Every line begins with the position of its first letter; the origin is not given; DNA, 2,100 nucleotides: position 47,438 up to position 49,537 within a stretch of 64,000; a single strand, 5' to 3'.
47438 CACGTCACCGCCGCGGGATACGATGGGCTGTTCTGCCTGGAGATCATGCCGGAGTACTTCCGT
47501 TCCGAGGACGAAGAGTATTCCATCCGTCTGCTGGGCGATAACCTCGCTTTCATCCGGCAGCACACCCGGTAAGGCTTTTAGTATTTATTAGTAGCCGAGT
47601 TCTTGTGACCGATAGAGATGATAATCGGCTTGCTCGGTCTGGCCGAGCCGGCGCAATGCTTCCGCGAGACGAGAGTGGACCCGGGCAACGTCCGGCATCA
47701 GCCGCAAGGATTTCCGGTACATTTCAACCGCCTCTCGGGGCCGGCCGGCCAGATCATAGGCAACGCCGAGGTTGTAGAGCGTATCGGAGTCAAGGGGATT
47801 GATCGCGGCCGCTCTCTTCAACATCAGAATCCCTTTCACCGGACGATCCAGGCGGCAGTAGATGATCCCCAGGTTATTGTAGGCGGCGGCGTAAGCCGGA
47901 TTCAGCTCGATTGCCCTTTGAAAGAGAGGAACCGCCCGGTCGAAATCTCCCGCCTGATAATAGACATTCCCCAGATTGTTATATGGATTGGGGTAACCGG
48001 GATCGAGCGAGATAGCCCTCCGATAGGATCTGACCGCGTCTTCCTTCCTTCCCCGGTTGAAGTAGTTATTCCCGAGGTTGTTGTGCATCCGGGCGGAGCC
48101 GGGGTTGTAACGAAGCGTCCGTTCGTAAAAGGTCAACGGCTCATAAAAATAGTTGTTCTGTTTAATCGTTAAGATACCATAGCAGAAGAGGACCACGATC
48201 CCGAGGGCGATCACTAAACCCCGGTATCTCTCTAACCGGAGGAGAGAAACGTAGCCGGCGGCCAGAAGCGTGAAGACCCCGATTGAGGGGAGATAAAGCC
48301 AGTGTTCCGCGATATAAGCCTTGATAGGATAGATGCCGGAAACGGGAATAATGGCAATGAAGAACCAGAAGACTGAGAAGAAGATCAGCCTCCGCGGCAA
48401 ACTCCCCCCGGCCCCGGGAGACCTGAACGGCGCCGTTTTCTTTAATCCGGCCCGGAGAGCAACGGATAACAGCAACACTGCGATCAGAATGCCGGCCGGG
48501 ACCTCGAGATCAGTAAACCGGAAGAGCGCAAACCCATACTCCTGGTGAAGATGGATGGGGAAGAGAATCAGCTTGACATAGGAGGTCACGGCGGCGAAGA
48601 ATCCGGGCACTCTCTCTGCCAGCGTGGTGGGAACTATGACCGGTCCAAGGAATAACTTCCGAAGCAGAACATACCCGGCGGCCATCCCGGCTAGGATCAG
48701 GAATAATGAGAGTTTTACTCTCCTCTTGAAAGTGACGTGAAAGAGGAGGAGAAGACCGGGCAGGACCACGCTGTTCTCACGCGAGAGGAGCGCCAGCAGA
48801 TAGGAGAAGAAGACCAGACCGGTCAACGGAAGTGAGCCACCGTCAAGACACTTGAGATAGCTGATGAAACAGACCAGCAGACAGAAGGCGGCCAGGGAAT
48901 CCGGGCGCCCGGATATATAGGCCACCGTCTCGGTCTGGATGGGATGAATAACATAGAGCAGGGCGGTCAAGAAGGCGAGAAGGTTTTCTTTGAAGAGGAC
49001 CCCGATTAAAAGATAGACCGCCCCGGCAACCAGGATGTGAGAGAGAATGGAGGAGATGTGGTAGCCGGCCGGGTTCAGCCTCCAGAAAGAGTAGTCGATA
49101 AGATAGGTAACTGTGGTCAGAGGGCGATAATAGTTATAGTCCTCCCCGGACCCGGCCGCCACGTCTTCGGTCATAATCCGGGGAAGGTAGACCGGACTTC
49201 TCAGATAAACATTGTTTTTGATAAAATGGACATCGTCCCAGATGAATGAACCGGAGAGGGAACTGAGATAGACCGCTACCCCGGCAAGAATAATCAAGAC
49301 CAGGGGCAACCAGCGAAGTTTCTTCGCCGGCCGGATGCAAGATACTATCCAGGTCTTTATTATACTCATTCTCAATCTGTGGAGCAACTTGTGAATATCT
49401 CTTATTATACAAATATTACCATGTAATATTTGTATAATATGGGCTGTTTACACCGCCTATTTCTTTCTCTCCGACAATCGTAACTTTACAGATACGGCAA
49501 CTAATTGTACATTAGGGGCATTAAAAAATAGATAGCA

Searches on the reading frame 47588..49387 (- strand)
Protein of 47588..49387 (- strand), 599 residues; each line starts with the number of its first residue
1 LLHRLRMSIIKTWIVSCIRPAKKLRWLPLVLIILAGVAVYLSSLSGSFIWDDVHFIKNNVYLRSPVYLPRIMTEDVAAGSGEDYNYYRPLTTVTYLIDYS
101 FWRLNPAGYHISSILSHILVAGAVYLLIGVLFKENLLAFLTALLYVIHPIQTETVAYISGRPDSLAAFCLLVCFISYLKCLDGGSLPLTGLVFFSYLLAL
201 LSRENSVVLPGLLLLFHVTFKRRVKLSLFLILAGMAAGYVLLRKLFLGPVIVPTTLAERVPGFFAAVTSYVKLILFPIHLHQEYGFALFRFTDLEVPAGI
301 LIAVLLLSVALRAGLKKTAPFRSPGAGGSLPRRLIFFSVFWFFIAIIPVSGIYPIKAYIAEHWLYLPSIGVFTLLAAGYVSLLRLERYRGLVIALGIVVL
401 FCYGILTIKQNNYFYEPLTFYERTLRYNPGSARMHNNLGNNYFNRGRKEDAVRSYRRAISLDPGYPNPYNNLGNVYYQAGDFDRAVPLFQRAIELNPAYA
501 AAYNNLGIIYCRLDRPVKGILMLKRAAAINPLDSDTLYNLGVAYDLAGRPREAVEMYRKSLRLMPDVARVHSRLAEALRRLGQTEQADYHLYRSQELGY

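Call 29: search_protein_families(library=pfam, proteins=[window:47588-49387:-])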
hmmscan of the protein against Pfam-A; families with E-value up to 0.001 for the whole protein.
window:47588-49387:- (599 aa): 20 families
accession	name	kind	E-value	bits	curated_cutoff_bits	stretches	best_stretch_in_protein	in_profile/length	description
PF00515.34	TPR_1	-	3.6e-36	121.9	27.8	3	469-498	4-33/34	Tetratricopeptide repeat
PF07719.23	TPR_2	-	1.1e-33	113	27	3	469-498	4-33/34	Tetratricopeptide repeat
PF13431.12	TPR_17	-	3.3e-30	102.2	24.4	3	488-517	1-30/34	Tetratricopeptide repeat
PF13414.12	TPR_11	-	5.9e-30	103.1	26.8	2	439-480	1-42/42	TPR repeat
PF13424.12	TPR_12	-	1.3e-25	89.8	30.1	2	500-564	3-75/77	Tetratricopeptide repeat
PF13181.12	TPR_8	-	1.5e-23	81.4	25.7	2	469-498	4-33/34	Tetratricopeptide repeat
PF13432.12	TPR_16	-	2.6e-22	79.3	32.7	2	471-532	2-63/65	Tetratricopeptide repeat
PF14559.12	TPR_19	-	8.1e-21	74.6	25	3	477-534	2-59/68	Tetratricopeptide repeat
PF13176.12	TPR_7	-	1.7e-19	68.6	27.9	2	470-496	3-29/36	Tetratricopeptide repeat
PF13374.12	TPR_10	-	4.6e-19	68.2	27.5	1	469-495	5-31/42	Tetratricopeptide repeat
PF13428.12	TPR_14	-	2.2e-15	56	23.5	1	469-507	4-42/44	Tetratricopeptide repeat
PF13174.12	TPR_6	-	1.9e-13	50.5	26.3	0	535-560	1-26/33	Tetratricopeptide repeat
PF07721.20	TPR_4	-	1.2e-11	44.5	27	0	536-558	3-25/26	Tetratricopeptide repeat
PF13371.12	TPR_9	-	2.1e-08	34.5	35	1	440-500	3-63/73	Tetratricopeptide repeat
PF13429.12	TPR_15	-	2.2e-06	27.7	26.2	1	473-587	153-267/280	Tetratricopeptide repeat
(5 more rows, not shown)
